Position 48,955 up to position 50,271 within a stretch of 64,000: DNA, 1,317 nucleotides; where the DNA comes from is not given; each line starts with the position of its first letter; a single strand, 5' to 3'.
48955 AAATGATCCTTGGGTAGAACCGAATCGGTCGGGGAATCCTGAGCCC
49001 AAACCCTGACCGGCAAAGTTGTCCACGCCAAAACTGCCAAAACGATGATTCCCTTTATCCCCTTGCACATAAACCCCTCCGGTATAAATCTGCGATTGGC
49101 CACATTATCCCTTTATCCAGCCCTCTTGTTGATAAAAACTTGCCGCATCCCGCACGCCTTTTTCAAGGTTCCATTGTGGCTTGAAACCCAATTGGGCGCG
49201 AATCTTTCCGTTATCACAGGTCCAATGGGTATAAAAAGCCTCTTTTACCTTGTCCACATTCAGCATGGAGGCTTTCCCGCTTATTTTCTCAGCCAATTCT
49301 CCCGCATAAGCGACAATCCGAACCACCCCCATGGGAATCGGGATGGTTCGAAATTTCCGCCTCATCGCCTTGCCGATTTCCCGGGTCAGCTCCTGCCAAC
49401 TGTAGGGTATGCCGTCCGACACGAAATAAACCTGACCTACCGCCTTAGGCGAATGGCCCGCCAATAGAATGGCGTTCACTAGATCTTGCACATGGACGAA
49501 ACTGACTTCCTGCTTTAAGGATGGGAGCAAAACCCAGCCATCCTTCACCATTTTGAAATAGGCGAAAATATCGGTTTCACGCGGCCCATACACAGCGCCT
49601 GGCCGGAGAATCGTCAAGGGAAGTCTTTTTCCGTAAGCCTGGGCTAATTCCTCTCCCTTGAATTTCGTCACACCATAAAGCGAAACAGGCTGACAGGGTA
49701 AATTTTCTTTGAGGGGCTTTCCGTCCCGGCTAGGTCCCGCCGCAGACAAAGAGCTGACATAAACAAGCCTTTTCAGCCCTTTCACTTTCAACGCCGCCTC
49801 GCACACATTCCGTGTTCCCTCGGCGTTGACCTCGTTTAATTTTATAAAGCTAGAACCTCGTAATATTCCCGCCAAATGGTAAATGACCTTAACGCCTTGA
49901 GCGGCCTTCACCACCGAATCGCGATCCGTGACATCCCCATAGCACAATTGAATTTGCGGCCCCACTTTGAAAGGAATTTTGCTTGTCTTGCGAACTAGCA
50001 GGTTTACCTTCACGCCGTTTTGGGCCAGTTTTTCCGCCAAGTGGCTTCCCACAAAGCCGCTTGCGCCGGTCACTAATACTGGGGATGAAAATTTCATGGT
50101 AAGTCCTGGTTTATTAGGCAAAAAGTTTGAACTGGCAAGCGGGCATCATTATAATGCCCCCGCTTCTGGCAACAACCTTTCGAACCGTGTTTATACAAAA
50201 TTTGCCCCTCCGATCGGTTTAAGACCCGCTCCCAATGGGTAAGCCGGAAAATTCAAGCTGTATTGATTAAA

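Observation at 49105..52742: Candidate bacterial sphingolipid (ceramide) biosynthesis module: SPT homolog, SDR-type reductase and GNAT-like N-acyltransferase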

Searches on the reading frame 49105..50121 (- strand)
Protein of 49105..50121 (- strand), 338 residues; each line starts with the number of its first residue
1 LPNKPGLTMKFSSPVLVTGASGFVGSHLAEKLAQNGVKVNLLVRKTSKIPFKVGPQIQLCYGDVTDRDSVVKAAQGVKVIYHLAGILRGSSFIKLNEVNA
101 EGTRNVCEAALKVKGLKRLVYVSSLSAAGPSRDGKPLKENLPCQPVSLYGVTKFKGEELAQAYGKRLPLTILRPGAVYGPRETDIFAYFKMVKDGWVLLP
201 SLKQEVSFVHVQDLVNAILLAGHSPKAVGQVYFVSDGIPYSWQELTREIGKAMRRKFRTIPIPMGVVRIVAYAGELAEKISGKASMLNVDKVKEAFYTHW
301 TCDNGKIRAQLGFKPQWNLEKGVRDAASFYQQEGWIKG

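Call 3: search_protein_families(library=pfam, proteins=[window:49105-50121:-], max_evalue=0.01)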
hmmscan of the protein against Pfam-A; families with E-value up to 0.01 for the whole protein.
window:49105-50121:- (338 aa): 10 families
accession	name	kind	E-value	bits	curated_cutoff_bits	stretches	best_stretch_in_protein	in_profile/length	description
PF01370.27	Epimerase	-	4.8e-42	144.5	20.9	1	15-229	1-234/240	NAD dependent epimerase/dehydratase family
PF01073.25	3Beta_HSD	-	1.5e-29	103.3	22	1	16-253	1-268/280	3-beta hydroxysteroid dehydrogenase/isomerase family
PF16363.11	GDP_Man_Dehyd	-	4.7e-27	95.8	27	1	16-325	1-331/332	GDP-mannose 4,6 dehydratase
PF07993.18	NAD_binding_4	-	1.6e-20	73.8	20.1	2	69-190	81-220/258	Male sterility protein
PF13460.12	NAD_binding_10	-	2.3e-20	73.7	27.2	1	19-185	1-154/184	NAD(P)H-binding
PF04321.23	RmlD_sub_bind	-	8.3e-14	51.8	27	1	15-254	3-232/287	RmlD substrate binding domain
PF05368.20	NmrA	-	1.3e-09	38.5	27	1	14-266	4-247/298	NmrA-like family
PF02719.21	Polysacc_synt_2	-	1.8e-09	37.7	20.2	1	15-253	1-247/293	Polysaccharide biosynthesis protein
PF00106.31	adh_short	-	2.8e-05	24.1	26.6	1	15-109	3-118/195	short chain dehydrogenase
PF08659.16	KR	-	0.00026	21.4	22.6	1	15-120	3-120/180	KR domain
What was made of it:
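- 49105..50121 (-): cerR-like gene: an extended short-chain dehydrogenase/reductase and candidate ceramide (3-keto) reductase. The true start is probably the ATG at 50097 (330 aa). Pfam Epimerase PF01370 144 bits, 3Beta_HSD 103 bits (call 3).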

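Call 4: search_protein_families(library=ncbifam, proteins=[window:49105-50121:-], max_evalue=0.01)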
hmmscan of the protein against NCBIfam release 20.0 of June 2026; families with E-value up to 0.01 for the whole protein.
window:49105-50121:- (338 aa): 66 families (the best 25 are shown)
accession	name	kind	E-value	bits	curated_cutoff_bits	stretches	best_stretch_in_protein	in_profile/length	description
TIGR03466.1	HpnA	hypoth_equivalog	1.3e-38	132.7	367.65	1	14-335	2-326/327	hopanoid-associated sugar epimerase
TIGR04180.1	EDH_00030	hypoth_equivalog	3.3e-31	108.5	475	1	15-257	1-260/297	NAD-dependent 4,6-dehydratase LegB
NF042423.1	oxyalk_red_Shew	equivalog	1.8e-21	76.6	580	1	14-283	10-287/331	2-alkyl-3-oxoalkanoate reductase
NF052578.1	StrlDmthSdmBMthl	equivalog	7.3e-21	75.2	600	1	15-334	3-326/328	sterol demethylase protein SdmB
NF042422.1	oxyalk_red_OleD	equivalog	7.4e-21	74.8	580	1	15-326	3-324/329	2-alkyl-3-oxoalkanoate reductase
TIGR01746.1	Thioester-redct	subfamily_domain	2.6e-19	69.7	213.35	2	74-253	86-281/371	thioester reductase domain-containing protein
TIGR01179.1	galE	equivalog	6.2e-19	68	262.3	1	15-179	2-178/332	UDP-glucose 4-epimerase GalE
TIGR01777.1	yfcH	hypoth_equivalog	4.9e-15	55.9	207.35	1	15-270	1-257/292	TIGR01777 family oxidoreductase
NF043036.1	ErythonDh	equivalog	5.4e-15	55.4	325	1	15-166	3-166/321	D-erythronate dehydrogenase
TIGR01181.1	dTDP_gluc_dehyt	equivalog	1.6e-14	53.7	365.1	1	15-335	2-316/321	dTDP-glucose 4,6-dehydratase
NF005539.0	PRK07201.1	equivalog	2.1e-14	53.2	549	1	16-253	4-266/657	SDR family oxidoreductase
NF041293.1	G6PDh_Azf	equivalog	2.6e-14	53.3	400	1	13-130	3-121/252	NAD-dependent glucose-6-phosphate dehydrogenase Azf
TIGR02197.1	heptose_epim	equivalog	3.1e-14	52.9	274.6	1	15-327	1-310/316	ADP-glyceromanno-heptose 6-epimerase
NF058621.1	DiazavRedAvaA7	equivalog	1.5e-13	51.1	400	1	15-239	3-234/304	3-diazoavenalumate denitrifying reductase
NF050030.1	thlkprotThyD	equivalog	2e-13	50.2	400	1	15-269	3-265/305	thylakoid membrane protein ThyD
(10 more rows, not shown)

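Call 8: search_solved_structures(query=window:49105-50121:-, max_evalue=1e-10)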
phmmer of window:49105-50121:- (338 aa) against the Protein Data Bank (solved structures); distinct sequences matched with E-value up to 1e-10: 25.
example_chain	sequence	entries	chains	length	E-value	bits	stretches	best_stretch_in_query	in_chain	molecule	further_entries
3wj7_A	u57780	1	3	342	1.4e-27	99.7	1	12-336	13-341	Putative oxidoreductase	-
6wjb_A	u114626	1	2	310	1.2e-18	70.3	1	14-225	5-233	NAD-dependent epimerase/dehydratase family protein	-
6zl6_A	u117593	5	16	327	9.7e-18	67.3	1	15-195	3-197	Epimerase domain-containing protein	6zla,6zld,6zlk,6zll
6wj9_A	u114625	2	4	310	1.1e-17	67.1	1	14-225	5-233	NAD-dependent epimerase/dehydratase family protein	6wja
6zlj_A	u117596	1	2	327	3.5e-17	65.5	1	15-195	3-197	Epimerase domain-containing protein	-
8rdg_A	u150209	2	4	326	1e-16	63.9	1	15-219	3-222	SDR family NAD(P)-dependent oxidoreductase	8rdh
8vr2_A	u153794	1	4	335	2.2e-16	62.8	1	14-236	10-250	NAD-dependent epimerase/dehydratase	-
6jkg_A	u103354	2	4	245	3.4e-16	62.2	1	16-222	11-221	Sterol-4-alpha-carboxylate 3-dehydrogenase, decarboxylating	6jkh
8rdi_A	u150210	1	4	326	3.7e-16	62.1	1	15-219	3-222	SDR family NAD(P)-dependent oxidoreductase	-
1r6d_A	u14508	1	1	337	1.4e-15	60.2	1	15-247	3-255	TDP-glucose-4,6-dehydratase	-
1r66_A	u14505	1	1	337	1.9e-15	59.7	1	15-247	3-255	TDP-glucose-4,6-dehydratase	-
6kv9_A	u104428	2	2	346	3.6e-15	58.9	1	13-224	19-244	MoeE5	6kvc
4id9_A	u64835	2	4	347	5.8e-14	54.9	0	5-165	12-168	SHORT-CHAIN DEHYDROGENASE/REDUCTASE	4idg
5u4q_A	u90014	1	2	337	7.6e-14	54.5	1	15-331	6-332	dTDP-glucose 4,6-dehydratase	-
3icp_A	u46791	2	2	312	1e-13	54.1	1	15-221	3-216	NAD-dependent epimerase/dehydratase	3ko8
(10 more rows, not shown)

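Call 18: list_cluster_members(proteins=[window:49105-50121:-, window:50297-51478:+, window:51594-52742:+, P0090, P0061])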
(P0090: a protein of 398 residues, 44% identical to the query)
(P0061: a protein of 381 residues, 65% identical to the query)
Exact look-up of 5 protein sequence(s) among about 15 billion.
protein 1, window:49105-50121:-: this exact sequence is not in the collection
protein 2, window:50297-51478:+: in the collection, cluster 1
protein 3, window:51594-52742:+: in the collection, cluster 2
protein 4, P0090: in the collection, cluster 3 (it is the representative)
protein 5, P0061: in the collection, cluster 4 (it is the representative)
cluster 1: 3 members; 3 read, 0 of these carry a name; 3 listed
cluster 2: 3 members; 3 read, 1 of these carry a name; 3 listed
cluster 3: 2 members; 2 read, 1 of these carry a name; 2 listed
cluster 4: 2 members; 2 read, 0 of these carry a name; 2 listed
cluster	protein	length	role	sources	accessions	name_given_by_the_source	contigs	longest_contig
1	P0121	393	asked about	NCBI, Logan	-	-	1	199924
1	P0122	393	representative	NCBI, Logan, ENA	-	-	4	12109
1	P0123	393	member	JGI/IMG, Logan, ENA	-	-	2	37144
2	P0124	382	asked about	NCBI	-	-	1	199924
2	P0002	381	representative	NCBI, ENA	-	-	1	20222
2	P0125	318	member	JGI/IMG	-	GNAT superfamily N-acetyltransferase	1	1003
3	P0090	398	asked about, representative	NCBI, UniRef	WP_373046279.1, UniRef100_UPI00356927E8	N-acetyltransferase [Vulgatibacter sp.] | N-acetyltransferase n=1 Tax=Vulgatibacter sp. TaxID=1971226 RepID=UPI00356927E8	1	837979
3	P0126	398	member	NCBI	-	-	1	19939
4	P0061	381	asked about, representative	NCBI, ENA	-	-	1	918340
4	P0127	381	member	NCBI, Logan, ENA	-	-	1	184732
